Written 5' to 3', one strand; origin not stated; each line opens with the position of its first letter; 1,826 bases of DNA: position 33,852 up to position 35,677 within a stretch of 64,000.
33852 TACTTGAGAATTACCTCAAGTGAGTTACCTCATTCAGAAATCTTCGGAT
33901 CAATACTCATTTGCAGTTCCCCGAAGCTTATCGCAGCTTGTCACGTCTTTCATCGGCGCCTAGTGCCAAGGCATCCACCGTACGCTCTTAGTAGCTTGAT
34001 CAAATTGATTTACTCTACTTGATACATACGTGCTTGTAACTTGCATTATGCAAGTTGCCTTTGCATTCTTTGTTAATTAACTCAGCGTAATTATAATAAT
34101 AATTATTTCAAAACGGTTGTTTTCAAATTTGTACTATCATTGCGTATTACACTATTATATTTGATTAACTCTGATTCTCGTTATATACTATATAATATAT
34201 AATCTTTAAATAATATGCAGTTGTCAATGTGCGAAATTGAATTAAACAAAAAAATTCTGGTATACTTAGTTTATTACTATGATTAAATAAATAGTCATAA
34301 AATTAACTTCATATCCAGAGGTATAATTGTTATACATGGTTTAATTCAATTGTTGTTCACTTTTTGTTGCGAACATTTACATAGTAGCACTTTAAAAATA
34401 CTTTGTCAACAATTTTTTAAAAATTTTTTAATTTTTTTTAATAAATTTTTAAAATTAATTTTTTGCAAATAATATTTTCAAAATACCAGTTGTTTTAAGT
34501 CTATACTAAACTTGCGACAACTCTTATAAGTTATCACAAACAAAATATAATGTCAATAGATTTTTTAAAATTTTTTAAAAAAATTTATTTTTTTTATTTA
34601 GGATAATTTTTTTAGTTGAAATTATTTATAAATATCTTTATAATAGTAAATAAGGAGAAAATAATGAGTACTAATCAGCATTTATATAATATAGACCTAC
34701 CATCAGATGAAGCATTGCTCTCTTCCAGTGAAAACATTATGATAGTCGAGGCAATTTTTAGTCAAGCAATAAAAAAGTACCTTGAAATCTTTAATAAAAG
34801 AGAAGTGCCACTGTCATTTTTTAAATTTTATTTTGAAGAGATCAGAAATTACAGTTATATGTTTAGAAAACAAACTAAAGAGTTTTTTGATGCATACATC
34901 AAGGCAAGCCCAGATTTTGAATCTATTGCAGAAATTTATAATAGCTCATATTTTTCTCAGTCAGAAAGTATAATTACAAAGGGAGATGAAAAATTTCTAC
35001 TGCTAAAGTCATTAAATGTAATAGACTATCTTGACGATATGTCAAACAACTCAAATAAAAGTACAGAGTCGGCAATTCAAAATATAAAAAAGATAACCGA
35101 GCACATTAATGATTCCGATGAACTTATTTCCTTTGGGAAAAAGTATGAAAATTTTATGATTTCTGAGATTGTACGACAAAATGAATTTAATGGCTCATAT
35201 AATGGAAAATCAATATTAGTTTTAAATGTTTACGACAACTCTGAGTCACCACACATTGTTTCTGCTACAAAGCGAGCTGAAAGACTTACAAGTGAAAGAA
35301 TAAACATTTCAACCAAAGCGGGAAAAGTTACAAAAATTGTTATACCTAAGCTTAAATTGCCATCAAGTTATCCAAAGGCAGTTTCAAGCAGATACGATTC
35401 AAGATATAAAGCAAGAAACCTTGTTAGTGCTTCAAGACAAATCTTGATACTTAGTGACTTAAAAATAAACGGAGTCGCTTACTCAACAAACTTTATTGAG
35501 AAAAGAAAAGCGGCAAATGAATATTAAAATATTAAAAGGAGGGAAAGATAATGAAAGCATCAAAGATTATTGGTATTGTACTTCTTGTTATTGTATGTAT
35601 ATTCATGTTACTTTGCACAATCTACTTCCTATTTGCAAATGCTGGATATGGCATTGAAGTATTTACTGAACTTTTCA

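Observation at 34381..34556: Paralogous tandem promoters with an identical 16-nt box drive the unlinked 16S and 23S units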

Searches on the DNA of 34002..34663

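Call 70: search_rna_families(source=window, start=34002, end=34663, threshold=evalue, max_evalue=1)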
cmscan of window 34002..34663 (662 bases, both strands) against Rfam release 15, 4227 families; matches with E-value up to 1: 0.
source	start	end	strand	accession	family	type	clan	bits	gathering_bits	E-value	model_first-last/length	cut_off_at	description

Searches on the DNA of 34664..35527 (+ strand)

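Call 30: search_rna_families(sources=[L111, L114, L115, L116, L117, L108, L109, L112, L113], threshold=gathering)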
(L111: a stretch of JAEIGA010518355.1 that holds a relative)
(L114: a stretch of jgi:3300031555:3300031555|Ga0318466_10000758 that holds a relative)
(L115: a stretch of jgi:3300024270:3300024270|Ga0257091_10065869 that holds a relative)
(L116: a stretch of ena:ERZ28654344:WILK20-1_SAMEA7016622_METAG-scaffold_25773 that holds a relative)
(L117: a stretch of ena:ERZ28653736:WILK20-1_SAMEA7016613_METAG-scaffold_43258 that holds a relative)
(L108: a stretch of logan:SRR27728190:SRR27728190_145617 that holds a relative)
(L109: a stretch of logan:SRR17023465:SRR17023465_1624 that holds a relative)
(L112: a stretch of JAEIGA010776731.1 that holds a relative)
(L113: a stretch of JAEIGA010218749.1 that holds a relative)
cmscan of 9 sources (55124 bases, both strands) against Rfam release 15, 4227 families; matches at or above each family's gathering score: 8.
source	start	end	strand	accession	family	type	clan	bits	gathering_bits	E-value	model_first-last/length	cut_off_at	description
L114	1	2539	-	RF02541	LSU_rRNA_bacteria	Gene; rRNA;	CL00112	2362.5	50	0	1-2524/2925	3'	Bacterial large subunit ribosomal RNA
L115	1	2106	-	RF02541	LSU_rRNA_bacteria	Gene; rRNA;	CL00112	1871.5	50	0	1-2087/2925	3'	Bacterial large subunit ribosomal RNA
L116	1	1956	-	RF02541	LSU_rRNA_bacteria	Gene; rRNA;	CL00112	1697.1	50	0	1-1956/2925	3'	Bacterial large subunit ribosomal RNA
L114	5580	7105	-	RF00177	SSU_rRNA_bacteria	Gene; rRNA;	CL00111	1539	50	0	1-1533/1533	no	Bacterial small subunit ribosomal RNA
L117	1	866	-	RF02541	LSU_rRNA_bacteria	Gene; rRNA;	CL00112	776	50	1.8e-252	1-865/2925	3'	Bacterial large subunit ribosomal RNA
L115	5147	5581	-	RF00177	SSU_rRNA_bacteria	Gene; rRNA;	CL00111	424.5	50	1.3e-131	1097-1533/1533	5'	Bacterial small subunit ribosomal RNA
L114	10914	11046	-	RF00557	L10_leader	Cis-reg; leader;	-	87.3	44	1.2e-12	1-138/138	no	Ribosomal protein L10 leader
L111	1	111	-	RF02541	LSU_rRNA_bacteria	Gene; rRNA;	CL00112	86.1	50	5.8e-24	1-111/2925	3'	Bacterial large subunit ribosomal RNA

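Call 36: search_rna_families(sources=[L118, L119], threshold=gathering)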
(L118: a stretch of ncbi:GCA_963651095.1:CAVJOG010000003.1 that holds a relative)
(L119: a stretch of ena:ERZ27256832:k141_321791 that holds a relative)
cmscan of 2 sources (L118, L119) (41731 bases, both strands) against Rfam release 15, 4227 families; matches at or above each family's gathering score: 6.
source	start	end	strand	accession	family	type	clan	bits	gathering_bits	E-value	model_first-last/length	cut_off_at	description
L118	6410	9336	-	RF02541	LSU_rRNA_bacteria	Gene; rRNA;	CL00112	2822.6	50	0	1-2925/2925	no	Bacterial large subunit ribosomal RNA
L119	6435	9354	-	RF02541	LSU_rRNA_bacteria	Gene; rRNA;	CL00112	2812.5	50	0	1-2925/2925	no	Bacterial large subunit ribosomal RNA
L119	12010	13534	-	RF00177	SSU_rRNA_bacteria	Gene; rRNA;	CL00111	1537.8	50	0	1-1533/1533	no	Bacterial small subunit ribosomal RNA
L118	13306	14830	-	RF00177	SSU_rRNA_bacteria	Gene; rRNA;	CL00111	1527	50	0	1-1533/1533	no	Bacterial small subunit ribosomal RNA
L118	6117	6232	-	RF00001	5S_rRNA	Gene; rRNA;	CL00113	87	38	2.2e-17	1-120/120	no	5S ribosomal RNA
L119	6145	6260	-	RF00001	5S_rRNA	Gene; rRNA;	CL00113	84.3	38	1.1e-16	1-120/120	no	5S ribosomal RNA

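Call 68: search_rna_families(sources=[L120, L121], threshold=gathering)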
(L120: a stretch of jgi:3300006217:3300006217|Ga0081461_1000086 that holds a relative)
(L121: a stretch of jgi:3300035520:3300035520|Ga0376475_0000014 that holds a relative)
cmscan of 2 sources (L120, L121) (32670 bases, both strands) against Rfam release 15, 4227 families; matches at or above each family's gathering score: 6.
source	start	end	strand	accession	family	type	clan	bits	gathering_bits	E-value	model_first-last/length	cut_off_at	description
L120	6316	9244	-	RF02541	LSU_rRNA_bacteria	Gene; rRNA;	CL00112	2802.2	50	0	1-2925/2925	no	Bacterial large subunit ribosomal RNA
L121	6422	9347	-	RF02541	LSU_rRNA_bacteria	Gene; rRNA;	CL00112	2801.6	50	0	1-2925/2925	no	Bacterial large subunit ribosomal RNA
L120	12290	13812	-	RF00177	SSU_rRNA_bacteria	Gene; rRNA;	CL00111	1548.2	50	0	1-1533/1533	no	Bacterial small subunit ribosomal RNA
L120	6030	6145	-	RF00001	5S_rRNA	Gene; rRNA;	CL00113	85.6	38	3.9e-17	1-120/120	no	5S ribosomal RNA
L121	6125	6240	-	RF00001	5S_rRNA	Gene; rRNA;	CL00113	81.4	38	4.9e-16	1-120/120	no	5S ribosomal RNA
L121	11129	11239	+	RF01405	STnc490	Gene; sRNA;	-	56.6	56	1.2e-08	1-124/124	no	STnc490 Hfq binding RNA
